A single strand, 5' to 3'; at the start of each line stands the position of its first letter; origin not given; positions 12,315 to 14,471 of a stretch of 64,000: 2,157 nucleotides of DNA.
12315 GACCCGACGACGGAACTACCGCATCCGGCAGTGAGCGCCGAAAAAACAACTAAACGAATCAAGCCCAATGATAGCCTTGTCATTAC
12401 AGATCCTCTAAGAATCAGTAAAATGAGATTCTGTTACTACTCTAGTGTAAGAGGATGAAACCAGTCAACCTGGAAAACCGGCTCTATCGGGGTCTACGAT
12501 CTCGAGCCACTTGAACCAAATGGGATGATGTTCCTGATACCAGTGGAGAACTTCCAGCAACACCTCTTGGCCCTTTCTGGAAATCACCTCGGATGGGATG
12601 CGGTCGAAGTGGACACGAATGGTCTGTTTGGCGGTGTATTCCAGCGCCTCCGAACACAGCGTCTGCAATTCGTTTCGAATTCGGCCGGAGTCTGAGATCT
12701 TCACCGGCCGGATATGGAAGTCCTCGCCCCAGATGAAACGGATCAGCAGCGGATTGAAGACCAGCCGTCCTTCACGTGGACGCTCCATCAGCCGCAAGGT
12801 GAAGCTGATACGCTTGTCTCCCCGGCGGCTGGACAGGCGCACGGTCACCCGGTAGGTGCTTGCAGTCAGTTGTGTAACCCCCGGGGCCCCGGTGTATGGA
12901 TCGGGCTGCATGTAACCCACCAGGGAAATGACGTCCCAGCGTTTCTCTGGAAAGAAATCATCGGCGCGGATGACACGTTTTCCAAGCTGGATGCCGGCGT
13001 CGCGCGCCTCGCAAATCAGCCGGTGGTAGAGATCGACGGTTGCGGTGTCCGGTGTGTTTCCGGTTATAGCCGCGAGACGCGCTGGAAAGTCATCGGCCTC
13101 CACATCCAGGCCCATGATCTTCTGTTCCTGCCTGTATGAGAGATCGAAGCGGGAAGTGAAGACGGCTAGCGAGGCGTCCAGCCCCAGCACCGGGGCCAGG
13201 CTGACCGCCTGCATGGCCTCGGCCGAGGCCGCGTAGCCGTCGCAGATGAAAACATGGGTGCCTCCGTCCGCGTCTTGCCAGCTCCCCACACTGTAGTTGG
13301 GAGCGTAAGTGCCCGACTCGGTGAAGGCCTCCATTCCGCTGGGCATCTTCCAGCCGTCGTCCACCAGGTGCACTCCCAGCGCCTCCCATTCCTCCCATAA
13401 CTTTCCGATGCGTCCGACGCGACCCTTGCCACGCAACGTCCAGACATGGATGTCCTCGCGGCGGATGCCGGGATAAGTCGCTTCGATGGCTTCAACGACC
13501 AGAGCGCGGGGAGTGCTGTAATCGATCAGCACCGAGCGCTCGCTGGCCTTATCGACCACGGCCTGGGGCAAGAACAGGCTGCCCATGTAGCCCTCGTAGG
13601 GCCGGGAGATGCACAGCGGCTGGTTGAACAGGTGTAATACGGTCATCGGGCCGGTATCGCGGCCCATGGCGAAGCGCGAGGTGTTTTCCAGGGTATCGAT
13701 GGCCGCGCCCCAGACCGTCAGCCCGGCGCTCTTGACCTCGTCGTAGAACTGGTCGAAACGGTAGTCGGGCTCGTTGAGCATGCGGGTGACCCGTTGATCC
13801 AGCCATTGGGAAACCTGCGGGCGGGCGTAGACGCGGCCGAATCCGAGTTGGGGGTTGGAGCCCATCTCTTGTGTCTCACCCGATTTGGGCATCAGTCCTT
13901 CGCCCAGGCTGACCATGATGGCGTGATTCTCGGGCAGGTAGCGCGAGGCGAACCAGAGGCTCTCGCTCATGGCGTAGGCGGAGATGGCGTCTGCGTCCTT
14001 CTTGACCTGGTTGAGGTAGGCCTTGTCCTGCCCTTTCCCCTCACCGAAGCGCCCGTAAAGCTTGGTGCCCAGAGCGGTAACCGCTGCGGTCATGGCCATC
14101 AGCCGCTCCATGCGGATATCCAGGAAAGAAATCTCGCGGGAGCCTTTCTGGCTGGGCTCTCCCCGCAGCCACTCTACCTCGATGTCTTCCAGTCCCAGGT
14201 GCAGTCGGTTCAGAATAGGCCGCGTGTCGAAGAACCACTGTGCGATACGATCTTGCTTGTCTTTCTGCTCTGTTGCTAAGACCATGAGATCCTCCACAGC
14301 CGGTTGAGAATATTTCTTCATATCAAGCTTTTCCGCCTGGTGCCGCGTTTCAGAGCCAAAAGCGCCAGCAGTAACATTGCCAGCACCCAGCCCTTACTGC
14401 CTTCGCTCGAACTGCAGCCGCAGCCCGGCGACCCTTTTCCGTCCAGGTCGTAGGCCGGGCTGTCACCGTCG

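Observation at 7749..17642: PilZ-led five-gene operon joining two MYXO-CTERM-like surface proteins, a repeat lipoprotein and a cytoplasmic GlpX-like enzyme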

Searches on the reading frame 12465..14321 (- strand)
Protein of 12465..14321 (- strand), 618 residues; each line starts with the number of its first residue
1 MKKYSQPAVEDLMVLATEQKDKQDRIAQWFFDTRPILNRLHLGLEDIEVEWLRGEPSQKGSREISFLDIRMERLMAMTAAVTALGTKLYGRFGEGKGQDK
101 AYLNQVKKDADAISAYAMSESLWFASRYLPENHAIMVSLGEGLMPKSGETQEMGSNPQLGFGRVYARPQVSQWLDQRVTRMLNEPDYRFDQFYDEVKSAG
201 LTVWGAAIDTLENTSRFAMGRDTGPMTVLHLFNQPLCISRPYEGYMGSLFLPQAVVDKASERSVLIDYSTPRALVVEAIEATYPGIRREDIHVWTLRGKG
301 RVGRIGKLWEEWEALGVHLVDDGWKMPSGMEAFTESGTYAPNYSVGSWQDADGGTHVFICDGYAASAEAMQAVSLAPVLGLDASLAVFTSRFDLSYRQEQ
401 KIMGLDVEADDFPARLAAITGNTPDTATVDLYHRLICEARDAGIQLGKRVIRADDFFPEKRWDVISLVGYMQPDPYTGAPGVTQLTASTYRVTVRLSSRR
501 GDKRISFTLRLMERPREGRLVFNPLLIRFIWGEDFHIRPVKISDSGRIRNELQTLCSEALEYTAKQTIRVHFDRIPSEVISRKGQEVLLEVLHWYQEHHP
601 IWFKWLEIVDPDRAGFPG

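Call 8: search_protein_families(library=pfam, proteins=[window:12465-14321:-], max_evalue=0.01)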
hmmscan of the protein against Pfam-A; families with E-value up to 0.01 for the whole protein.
window:12465-14321:- (618 aa): 0 families

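Call 9: search_protein_families(library=ncbifam, proteins=[window:12465-14321:-], max_evalue=0.01)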
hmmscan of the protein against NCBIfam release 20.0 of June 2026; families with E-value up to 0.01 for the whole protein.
window:12465-14321:- (618 aa): 0 families

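Call 10: search_protein_families(library=pfam, proteins=[window:12465-14321:-], max_evalue=10)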
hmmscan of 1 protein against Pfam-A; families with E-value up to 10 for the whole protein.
window:12465-14321:- (618 aa): 0 families
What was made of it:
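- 12465..14285 (-): 606-aa cytoplasmic GlpX-fold phosphatase-like protein from an unannotated family; a lineage-specific insertion here. No Pfam or NCBIfam hit (calls 8-10).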

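Call 11: search_solved_structures(query=window:12465-14321:-, max_evalue=10, show_alignments=2)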
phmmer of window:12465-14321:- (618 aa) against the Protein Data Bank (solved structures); distinct sequences matched with E-value up to 10: 0.

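Call 12: find_homologous_proteins(query=window:12465-14321:-)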
Query window:12465-14321:- (618 aa): 2748 proteins with E <= 0.001 among 8000 candidates; the best 120 are listed.
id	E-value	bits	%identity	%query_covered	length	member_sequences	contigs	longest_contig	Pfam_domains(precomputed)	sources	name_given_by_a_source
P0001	0.0e+0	1403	100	98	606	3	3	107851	-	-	-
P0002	0.0e+0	1200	85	97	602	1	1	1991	-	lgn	-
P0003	2.2e-294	996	71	97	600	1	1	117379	-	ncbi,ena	-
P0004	1.1e-290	984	71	97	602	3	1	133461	-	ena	-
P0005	8.6e-290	981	70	97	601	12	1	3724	-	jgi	jgi:hypothetical protein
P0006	1.7e-287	973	69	96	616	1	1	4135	-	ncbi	-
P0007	4.8e-286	969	70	97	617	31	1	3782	-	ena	-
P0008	7.0e-286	968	71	95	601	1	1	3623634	-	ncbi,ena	-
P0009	8.9e-285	964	71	95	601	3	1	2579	-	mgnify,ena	mgnify:FL=1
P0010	9.4e-284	961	68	97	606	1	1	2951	-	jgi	jgi:hypothetical protein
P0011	3.3e-283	959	69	95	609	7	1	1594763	-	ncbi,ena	-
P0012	3.6e-283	959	70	97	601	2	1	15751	-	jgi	jgi:hypothetical protein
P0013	4.5e-283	959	69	97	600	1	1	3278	-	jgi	jgi:hypothetical protein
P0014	8.3e-283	958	69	96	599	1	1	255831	-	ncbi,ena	-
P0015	1.2e-282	957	70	97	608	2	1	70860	-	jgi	jgi:hypothetical protein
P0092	2.0e-269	914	67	97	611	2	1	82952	-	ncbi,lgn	-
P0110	5.5e-268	909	65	96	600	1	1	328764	-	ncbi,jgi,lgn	ncbi:MAG TPA: hypothetical protein VGK32_17940 [Vicinamibacterales bacterium]|jgi:hypothetical prote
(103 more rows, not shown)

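Call 14: find_encoding_contigs(protein=P0001, flank=10000, max_places=4)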
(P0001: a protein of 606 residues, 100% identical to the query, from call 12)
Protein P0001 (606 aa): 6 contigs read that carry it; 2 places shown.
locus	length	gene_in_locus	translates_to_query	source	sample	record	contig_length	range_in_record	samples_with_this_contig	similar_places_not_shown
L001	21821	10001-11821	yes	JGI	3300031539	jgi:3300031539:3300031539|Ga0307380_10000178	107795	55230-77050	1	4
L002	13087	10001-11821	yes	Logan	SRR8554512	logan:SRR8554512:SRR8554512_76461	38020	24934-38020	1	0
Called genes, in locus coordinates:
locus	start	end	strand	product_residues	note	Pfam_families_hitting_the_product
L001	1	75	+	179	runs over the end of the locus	PF04519:Bactofilin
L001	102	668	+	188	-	PF00156:Pribosyltran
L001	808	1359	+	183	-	-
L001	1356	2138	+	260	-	PF13646:HEAT_2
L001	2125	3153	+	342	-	PF13280:WYL, PF25583:WCX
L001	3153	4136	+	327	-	PF19187:HTH_PafC, PF13280:WYL, PF25583:WCX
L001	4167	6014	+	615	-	PF02771:Acyl-CoA_dh_N (weak), PF02770:Acyl-CoA_dh_M, PF00441:Acyl-CoA_dh_1, PF08028:Acyl-CoA_dh_2 (weak), PF12806:Acyl-CoA_dh_C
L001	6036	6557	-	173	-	-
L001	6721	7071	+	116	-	PF07238:PilZ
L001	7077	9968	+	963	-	-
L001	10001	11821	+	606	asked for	-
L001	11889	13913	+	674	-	PF11617:Cu-binding_MopE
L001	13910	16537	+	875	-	PF00092:VWA, PF13519:VWA_2 (faint), PF13768:VWA_3 (weak), PF11617:Cu-binding_MopE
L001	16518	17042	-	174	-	PF16697:Yop-YscD_cpl (faint), PF00498:FHA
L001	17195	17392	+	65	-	-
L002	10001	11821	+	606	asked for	-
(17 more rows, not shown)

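Call 15: find_related_loci(query=P0001, collection=genome_contigs, flank=10000)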
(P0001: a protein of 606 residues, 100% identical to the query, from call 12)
Query P0001 (606 aa) in genome_contigs; peptide patterns used: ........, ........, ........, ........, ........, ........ (x = any residue, [..] = any of these).
110 stretches matched a pattern; 68 encode a relative of the query (tblastn E <= 1e-3); 68 distinct loci.
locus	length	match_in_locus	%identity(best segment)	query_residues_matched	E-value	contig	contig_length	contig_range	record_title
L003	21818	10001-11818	90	1-606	0e+0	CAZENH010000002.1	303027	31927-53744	MAG TPA_asm: uncultured Myxococcales bacterium isolate binchicken_co150_700 genome assembly, contig: NODE_10_length_3030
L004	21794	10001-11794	70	2-599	0e+0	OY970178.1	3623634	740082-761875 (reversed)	MAG: Candidatus Eisenbacteria bacterium isolate MFD05942.bin.c.1 genome assembly, chromosome: 1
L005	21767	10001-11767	69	11-600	0e+0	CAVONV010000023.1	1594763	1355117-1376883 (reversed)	MAG: uncultured Acidobacteriota bacterium isolate MFD09964.bin.1.111 genome assembly, contig: contig_6338, whole genome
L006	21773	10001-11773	69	8-599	0e+0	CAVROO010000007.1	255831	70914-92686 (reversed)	MAG: uncultured Acidobacteriota bacterium isolate MFD03804.bin.2.150 genome assembly, contig: contig_24753, whole genome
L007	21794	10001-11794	66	3-600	0e+0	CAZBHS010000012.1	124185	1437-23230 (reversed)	MAG TPA_asm: uncultured Clostridia bacterium isolate binchicken_co42_202 genome assembly, contig: NODE_36_length_124185_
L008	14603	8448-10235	69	7-602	0e+0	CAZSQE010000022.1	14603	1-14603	MAG TPA_asm: uncultured bacterium isolate ERP113451_co2_200 genome assembly, contig: NODE_2862_length_14603_cov_12.77777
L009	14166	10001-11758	67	12-597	0e+0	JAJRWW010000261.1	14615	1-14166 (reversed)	MAG: Myxococcota bacterium isolate Dive96_bin2.67 k141_1428967, whole genome shotgun sequence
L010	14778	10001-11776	67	8-599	0e+0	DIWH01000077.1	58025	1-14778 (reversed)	MAG TPA_asm: bacterium UBP9_UBA6111 isolate UBA6111 UBA6111_contig_2344, whole genome shotgun sequence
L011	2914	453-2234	65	6-599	0e+0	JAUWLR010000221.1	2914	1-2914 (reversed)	MAG: Candidatus Eisenbacteria bacterium isolate CSMAG_2377 CSMAG_2377_k141_214598_length_2914_cov_10.0000, whole genome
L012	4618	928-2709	65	6-599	0e+0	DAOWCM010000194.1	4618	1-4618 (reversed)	MAG TPA_asm: Candidatus Eisenbacteria bacterium isolate CSMAG_1887 CSMAG_1887_k141_830361_length_4618_cov_13.9996, whole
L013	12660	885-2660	66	8-599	0e+0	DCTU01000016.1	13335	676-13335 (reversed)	MAG TPA_asm: bacterium UBP9_UBA1432 isolate UBA1432 UBA1432_contig_61768, whole genome shotgun sequence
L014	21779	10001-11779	66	7-599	0e+0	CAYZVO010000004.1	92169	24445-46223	MAG TPA_asm: uncultured Enterobacterales bacterium isolate binchicken_co141_545 genome assembly, contig: NODE_808_length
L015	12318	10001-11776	66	8-599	0e+0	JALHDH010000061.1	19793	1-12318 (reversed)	MAG: bacterium isolate 1-no_shock_S1_038 scaffold_1132, whole genome shotgun sequence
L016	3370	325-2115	65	3-599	0e+0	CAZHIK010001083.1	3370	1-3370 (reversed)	MAG TPA_asm: uncultured Enterobacterales bacterium isolate SRP167671_co1_110 genome assembly, contig: NODE_33440_length_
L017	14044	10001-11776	65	8-599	0e+0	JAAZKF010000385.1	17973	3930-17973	MAG: Burkholderiales bacterium isolate AS22ysBPME_216 202341_AS22, whole genome shotgun sequence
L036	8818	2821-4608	64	1-596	0e+0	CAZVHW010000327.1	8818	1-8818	MAG TPA_asm: uncultured Enterobacterales bacterium isolate SRP308112_co1_406 genome assembly, contig: NODE_15309_length_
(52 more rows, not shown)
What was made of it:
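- It is 58-71% identical across at least 8 phyla (calls 12, 15).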

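Call 23: find_encoding_contigs(protein=P0008, flank=7000, max_places=2)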
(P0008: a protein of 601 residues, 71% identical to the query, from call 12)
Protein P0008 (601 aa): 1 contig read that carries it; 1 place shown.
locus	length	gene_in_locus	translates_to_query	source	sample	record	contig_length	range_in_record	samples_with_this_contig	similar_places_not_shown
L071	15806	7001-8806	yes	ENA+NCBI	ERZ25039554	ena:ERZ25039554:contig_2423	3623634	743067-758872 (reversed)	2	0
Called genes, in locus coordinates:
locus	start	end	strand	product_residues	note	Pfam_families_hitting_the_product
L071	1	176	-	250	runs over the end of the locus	PF05368:NmrA, PF13460:NAD_binding_10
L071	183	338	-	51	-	-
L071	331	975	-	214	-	-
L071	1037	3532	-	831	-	-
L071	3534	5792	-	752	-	PF01734:Patatin, PF01103:Omp85 (weak)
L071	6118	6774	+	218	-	-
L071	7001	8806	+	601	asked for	-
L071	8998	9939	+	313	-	PF13011:LZ_Tnp_IS481, PF13384:HTH_23 (weak), PF13518:HTH_28 (weak), PF13551:HTH_29 (weak), PF13565:HTH_32 (weak), PF00665:rve, PF13683:rve_3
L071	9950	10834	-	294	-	-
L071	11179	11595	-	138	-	-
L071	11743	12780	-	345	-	PF03590:AsnA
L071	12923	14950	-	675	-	PF07715:Plug, PF00593:TonB_dep_Rec_b-barrel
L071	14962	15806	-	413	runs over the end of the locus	PF01180:DHO_dh, PF01207:Dus (weak), PF00037:Fer4 (faint), PF12797:Fer4_2 (faint), PF12838:Fer4_7 (weak), PF13237:Fer4_10 (faint), PF14697:Fer4_21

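Call 24: find_encoding_contigs(protein=P0011, flank=7000, max_places=2)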
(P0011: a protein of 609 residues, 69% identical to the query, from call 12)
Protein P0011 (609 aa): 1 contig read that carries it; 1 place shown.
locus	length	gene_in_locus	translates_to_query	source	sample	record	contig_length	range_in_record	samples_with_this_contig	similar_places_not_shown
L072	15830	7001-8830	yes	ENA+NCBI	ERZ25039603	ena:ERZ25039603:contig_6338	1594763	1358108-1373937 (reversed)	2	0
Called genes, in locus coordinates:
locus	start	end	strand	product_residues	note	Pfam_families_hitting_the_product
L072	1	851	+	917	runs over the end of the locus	PF00069:Pkinase, PF03109:ABC1 (faint), PF07714:PK_Tyr_Ser-Thr, PF01636:APH (weak), PF03783:CsgG (faint), PF13181:TPR_8 (faint), PF13424:TPR_12 (weak), PF17874:TPR_MalT (weak), +11 more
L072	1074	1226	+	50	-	-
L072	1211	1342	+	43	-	-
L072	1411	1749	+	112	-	-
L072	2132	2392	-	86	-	-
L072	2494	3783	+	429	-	PF00155:Aminotran_1_2, PF00266:Aminotran_5 (weak)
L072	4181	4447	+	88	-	-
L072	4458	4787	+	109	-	-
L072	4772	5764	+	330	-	-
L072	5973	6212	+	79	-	-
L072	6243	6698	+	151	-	-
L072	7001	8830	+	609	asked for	-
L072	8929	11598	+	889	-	PF00069:Pkinase, PF01636:APH (faint), PF03109:ABC1 (faint), PF07714:PK_Tyr_Ser-Thr, PF26549:Tricorn_N, PF26550:Tricorn_2nd (weak), PF07676:PD40, PF26549:Tricorn_N, +1 more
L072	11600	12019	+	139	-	-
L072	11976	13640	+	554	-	PF00069:Pkinase, PF01636:APH (weak), PF07714:PK_Tyr_Ser-Thr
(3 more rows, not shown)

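Call 25: find_encoding_contigs(protein=P0110, flank=7000, max_places=2)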
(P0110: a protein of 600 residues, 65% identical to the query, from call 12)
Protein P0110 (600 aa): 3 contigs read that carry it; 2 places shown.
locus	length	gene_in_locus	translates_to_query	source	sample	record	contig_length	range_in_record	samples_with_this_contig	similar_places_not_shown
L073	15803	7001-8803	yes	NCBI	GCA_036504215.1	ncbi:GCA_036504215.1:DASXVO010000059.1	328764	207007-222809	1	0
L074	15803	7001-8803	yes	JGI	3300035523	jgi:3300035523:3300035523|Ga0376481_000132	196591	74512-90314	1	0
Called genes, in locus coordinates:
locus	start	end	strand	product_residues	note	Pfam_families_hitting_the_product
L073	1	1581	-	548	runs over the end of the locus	PF07969:Amidohydro_3, PF01979:Amidohydro_1 (faint)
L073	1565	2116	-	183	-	PF03061:4HBT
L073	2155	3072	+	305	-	PF00781:DAGK_cat, PF19279:YegS_C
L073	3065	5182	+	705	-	PF06213:CobT (faint)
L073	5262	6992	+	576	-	PF00749:tRNA-synt_1c, PF03950:tRNA-synt_1c_C, PF20974:tRNA-synt_1c_C2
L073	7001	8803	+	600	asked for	-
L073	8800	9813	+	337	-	PF04613:LpxD, PF25087:GMPPB_C, PF25084:LbH_EIF2B (faint), PF00132:Hexapep, PF14602:Hexapep_2 (faint), PF00132:Hexapep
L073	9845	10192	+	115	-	PF05635:23S_rRNA_IVP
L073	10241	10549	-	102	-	PF03626:COX4_pro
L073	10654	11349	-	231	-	PF00510:COX3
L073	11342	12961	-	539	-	PF00115:COX1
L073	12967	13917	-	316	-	PF00116:COX2, PF13473:Cupredoxin_1 (weak), PF00034:Cytochrom_C, PF13442:Cytochrome_CBB3 (faint)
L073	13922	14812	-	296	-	PF02630:SCO1-SenC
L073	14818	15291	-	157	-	-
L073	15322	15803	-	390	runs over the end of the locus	-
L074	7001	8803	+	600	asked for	-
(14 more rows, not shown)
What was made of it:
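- It stands alone with variable neighbours, as central-metabolism genes often do (calls 23-25).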

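Call 35: search_protein_families(library=padloc, proteins=[window:12465-14285:-], max_evalue=0.01)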
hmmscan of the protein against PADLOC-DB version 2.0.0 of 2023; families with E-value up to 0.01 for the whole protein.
window:12465-14285:- (606 aa): 0 families

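Call 38: search_solved_structures(query=A1, max_evalue=10, show_alignments=3)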
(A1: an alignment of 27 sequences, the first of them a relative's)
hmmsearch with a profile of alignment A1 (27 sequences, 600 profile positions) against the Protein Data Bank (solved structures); distinct sequences matched with E-value up to 10: 3.
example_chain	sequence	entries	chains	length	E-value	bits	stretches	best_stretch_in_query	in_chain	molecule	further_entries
6ur8_B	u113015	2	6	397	0.46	12.1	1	413-461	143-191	Neuronal acetylcholine receptor subunit beta-2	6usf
5kxi_B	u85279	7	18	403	0.47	12.1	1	413-461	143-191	Neuronal acetylcholine receptor subunit beta-2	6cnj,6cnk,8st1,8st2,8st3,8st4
8ssz_B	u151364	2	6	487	0.63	11.7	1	413-461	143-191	Neuronal acetylcholine receptor subunit beta-2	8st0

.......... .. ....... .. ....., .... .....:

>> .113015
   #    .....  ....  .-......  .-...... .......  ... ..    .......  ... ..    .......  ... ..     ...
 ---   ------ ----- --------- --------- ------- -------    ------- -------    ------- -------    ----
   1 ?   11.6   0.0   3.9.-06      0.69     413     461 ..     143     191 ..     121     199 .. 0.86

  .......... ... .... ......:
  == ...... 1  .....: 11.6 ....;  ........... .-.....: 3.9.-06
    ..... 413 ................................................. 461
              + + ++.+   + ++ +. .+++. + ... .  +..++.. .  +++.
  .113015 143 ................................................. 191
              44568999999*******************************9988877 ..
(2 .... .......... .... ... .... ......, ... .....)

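Call 41: predict_structure(alignment_id=A1)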
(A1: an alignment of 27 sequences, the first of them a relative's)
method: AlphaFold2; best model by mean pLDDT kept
length: 606 residues; sequences in the alignment: 27
mean_pLDDT: 84.7   pTM: 0.85
mean pLDDT of the five models: 84.7, 84.7, 84.5, 82.7, 82.2
residues with pLDDT >= 90: 272; 70-90: 279; 50-70: 25; < 50: 30
segments of 3 or more residues with pLDDT < 50: 47-53, 130-138, 140-147, 601-606
pLDDT, mean of each block of 10 residues (from residue 1): 76 91 88 94 60 67 92 92 89 78 79 84 77 44 49 83 81 85 94 87 91 92 85 89 95 90 97 97 84 86 96 92 85 94 96 85 91 83 83 92 93 91 88 84 89 94 94 96 90 96 74 77 80 76 73 81 76 90 90 82 39
secondary structure, 60 per line:
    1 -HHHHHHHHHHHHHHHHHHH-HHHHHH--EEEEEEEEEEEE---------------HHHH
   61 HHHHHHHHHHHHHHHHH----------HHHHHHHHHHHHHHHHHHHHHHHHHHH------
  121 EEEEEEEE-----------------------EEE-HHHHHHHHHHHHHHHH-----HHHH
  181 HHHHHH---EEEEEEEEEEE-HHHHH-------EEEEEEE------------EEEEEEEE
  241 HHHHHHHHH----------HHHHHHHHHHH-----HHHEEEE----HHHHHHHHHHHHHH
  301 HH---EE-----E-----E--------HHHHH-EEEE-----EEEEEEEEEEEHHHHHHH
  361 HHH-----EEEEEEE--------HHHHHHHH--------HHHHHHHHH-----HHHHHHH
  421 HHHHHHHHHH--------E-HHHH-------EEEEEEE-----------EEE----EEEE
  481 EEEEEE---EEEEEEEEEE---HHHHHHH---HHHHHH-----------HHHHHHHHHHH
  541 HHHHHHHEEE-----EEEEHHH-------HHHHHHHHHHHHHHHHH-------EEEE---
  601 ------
elements in order: H2-20 H22-27 E30-41 H57-77 H88-114 E121-128 E152-154 H156-171 H177-186 E190-200 H202-206 E214-220 E233-240 H241-249 H260-270 E279-282 H287-302 H328-332 E334-337 E343-353 H354-363 E369-375 H384-391 H400-408 H414-430 H441-444 E452-458 E470-472 E477-486 E490-499 H503-509 H513-518 H530-547 E548-550 E556-559 H570-586 E594-597
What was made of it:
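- On GlpX / class II FBPase (PF03320): The AlphaFold model has pLDDT 84.7 (call 41).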
